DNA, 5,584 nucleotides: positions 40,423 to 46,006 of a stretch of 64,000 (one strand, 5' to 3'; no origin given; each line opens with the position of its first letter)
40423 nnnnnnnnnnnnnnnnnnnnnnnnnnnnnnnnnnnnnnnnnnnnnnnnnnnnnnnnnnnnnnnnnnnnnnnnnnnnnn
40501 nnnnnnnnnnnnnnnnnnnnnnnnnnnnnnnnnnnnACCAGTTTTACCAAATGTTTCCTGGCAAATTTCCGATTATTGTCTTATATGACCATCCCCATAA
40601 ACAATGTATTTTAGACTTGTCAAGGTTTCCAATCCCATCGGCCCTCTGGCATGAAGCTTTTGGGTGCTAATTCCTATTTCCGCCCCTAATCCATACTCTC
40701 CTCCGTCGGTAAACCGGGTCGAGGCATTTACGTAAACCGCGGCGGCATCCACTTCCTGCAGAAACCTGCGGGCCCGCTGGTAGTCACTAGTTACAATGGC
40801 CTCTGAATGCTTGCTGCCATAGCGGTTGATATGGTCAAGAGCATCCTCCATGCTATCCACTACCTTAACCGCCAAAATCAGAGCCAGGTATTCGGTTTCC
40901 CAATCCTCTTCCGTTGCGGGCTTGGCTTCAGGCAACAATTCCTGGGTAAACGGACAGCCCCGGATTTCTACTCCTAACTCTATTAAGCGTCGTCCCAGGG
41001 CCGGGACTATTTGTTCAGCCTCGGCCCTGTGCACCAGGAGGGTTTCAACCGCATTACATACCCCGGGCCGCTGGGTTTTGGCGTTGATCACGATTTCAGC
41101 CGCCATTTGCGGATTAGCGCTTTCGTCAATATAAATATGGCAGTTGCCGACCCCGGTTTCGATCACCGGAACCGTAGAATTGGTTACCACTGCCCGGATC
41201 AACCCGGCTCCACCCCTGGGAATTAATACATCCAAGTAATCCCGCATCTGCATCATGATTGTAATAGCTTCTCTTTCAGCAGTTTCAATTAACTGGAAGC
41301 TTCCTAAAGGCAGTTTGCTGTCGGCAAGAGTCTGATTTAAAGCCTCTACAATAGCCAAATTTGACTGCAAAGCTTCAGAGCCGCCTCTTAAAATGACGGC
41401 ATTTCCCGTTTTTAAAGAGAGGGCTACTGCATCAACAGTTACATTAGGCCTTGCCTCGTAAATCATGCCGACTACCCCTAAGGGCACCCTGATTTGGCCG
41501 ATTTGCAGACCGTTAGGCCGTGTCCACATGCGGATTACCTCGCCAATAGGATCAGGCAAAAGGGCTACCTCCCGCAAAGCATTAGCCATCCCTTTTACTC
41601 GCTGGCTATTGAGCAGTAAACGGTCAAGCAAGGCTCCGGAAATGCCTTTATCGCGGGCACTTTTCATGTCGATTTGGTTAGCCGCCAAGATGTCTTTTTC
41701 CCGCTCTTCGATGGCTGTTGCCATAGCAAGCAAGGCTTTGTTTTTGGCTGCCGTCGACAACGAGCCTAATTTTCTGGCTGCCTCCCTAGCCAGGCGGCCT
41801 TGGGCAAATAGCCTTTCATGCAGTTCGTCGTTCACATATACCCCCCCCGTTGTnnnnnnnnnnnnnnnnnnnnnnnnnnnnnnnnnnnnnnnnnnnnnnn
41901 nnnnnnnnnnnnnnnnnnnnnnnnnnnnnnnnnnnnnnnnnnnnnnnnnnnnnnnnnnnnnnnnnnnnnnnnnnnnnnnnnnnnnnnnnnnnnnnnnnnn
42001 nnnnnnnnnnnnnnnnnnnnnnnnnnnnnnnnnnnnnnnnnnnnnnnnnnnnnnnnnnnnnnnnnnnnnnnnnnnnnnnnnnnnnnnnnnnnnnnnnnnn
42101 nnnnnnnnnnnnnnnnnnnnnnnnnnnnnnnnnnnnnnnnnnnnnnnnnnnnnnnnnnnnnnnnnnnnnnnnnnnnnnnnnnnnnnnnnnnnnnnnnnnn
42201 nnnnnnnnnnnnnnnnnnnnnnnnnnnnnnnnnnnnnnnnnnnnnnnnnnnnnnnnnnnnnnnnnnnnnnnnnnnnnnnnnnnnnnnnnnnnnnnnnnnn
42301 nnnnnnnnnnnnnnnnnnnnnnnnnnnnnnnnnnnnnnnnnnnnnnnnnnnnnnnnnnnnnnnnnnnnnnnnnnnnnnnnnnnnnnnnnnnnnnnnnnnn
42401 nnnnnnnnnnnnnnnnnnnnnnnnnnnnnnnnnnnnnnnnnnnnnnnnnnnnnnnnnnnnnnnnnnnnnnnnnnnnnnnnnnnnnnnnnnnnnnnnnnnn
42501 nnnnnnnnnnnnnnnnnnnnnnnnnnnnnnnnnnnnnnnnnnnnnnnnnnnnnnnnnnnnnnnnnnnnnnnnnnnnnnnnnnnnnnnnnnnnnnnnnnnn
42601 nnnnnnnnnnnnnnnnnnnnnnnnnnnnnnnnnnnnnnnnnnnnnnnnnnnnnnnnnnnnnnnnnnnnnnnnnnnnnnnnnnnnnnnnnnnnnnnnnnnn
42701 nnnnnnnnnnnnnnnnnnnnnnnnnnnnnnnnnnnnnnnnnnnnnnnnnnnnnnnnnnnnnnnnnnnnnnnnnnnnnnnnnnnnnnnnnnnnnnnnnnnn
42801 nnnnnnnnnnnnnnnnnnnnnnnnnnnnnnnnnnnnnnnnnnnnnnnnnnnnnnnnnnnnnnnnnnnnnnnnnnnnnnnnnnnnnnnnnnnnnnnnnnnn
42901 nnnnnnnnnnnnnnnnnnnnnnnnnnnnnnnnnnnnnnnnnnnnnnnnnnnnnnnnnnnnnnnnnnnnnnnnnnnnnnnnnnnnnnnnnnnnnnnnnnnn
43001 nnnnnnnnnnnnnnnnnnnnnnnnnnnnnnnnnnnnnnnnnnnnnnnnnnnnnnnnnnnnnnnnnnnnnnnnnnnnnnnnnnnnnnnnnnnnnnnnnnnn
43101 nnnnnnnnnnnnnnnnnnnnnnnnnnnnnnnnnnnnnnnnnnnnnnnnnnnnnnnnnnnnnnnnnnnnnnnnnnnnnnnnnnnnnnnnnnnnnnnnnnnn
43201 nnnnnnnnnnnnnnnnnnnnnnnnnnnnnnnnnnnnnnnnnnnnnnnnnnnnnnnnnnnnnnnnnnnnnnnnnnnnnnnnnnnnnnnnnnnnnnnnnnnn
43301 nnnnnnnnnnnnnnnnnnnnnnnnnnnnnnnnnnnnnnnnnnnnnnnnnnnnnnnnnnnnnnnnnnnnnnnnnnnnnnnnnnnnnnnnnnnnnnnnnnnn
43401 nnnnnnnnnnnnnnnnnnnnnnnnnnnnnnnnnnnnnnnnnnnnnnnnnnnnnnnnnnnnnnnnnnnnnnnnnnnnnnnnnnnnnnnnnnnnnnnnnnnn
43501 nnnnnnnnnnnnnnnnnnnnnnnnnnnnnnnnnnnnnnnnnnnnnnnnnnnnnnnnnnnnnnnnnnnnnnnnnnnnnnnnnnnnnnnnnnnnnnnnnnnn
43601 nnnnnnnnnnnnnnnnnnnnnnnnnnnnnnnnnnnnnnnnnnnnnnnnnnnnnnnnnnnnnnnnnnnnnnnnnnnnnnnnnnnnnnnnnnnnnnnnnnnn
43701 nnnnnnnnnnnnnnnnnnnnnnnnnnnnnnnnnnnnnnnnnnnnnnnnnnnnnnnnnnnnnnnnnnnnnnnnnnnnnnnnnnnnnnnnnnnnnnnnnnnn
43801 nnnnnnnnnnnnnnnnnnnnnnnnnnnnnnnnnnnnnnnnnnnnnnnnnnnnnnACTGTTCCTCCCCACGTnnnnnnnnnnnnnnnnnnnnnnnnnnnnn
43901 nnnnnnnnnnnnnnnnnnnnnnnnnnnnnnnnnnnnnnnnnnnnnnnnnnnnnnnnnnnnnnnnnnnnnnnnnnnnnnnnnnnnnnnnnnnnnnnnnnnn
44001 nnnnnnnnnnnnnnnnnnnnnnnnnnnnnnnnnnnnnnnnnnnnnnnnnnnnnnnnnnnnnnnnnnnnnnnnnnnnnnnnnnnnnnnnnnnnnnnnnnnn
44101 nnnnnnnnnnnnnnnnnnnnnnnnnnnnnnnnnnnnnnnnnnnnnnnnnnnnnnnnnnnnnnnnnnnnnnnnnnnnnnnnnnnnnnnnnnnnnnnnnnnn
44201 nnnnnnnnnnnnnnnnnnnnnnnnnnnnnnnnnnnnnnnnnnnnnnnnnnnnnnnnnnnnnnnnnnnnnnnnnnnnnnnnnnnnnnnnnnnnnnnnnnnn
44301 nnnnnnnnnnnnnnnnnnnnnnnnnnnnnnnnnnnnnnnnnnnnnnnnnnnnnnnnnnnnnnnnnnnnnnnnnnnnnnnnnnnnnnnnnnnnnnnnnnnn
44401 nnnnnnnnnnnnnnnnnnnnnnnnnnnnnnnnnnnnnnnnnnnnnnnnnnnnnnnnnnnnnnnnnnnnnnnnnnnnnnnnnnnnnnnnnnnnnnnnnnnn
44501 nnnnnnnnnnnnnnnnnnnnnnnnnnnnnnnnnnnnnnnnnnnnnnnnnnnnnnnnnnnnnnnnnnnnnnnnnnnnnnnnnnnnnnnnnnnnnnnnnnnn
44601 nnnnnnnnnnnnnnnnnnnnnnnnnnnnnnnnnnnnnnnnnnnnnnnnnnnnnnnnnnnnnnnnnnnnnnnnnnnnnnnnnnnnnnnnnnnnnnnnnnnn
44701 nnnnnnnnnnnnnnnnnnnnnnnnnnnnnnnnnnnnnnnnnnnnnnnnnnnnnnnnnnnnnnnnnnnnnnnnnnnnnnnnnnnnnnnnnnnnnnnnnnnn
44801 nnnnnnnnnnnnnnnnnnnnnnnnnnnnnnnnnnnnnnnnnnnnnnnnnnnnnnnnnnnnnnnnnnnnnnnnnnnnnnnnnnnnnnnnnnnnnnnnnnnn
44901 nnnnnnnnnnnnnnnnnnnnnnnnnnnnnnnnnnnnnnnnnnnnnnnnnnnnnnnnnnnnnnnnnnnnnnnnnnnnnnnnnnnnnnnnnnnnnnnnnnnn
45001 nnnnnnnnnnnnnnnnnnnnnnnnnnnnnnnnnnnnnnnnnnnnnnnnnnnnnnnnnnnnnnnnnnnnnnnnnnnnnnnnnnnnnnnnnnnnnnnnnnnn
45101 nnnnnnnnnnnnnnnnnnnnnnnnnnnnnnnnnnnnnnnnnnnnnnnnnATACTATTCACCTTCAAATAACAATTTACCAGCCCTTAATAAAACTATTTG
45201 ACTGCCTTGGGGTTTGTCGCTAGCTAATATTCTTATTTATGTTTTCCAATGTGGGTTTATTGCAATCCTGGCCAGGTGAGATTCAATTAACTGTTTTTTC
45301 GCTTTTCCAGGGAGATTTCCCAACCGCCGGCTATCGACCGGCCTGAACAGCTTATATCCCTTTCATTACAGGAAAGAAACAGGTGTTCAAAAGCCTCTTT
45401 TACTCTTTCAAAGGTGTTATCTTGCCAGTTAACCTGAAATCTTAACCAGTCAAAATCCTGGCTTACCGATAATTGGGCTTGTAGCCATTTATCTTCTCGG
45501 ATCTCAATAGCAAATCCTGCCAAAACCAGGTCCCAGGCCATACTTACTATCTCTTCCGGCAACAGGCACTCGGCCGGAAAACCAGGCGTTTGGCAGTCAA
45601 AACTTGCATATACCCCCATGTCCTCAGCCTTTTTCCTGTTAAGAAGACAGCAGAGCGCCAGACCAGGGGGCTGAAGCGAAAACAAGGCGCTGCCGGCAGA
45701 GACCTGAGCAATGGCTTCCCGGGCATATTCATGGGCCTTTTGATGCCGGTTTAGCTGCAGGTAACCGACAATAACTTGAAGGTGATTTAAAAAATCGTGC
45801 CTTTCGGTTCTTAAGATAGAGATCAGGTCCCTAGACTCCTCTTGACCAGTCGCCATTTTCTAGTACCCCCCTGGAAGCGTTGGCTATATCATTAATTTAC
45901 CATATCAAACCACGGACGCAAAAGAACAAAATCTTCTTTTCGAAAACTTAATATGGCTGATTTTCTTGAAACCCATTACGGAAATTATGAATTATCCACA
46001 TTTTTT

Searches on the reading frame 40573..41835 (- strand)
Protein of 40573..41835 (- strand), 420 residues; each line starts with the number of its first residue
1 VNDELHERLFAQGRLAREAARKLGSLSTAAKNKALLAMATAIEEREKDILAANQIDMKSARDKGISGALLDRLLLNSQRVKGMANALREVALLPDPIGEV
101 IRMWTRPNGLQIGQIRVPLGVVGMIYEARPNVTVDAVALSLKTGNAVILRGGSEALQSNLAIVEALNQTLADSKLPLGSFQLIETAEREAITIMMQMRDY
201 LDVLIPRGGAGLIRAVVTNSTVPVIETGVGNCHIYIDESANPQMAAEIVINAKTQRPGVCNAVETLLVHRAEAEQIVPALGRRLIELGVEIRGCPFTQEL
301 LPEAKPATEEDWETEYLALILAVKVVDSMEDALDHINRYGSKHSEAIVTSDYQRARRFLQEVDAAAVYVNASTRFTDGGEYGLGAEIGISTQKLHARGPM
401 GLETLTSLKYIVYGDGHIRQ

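Call 60: search_protein_families(library=pfam, proteins=[window:40573-41835:-])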
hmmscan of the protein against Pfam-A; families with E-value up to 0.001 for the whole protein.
window:40573-41835:- (420 aa): 1 family
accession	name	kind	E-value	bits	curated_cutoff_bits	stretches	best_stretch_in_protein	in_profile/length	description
PF00171.27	Aldedh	-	7.1e-21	74.7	23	2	15-287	37-296/461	Aldehyde dehydrogenase family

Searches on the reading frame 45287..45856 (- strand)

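Call 60: search_protein_families(library=pfam, proteins=[window:45287-45856:-])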
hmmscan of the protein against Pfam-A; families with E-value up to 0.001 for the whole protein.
window:45287-45856:- (189 aa): 1 family
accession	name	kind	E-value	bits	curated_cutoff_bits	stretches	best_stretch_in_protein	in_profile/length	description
PF14689.11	SPOB_a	-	2.7e-18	65.8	28.1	1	6-59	7-60/62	Sensor_kinase_SpoOB-type, alpha-helical domain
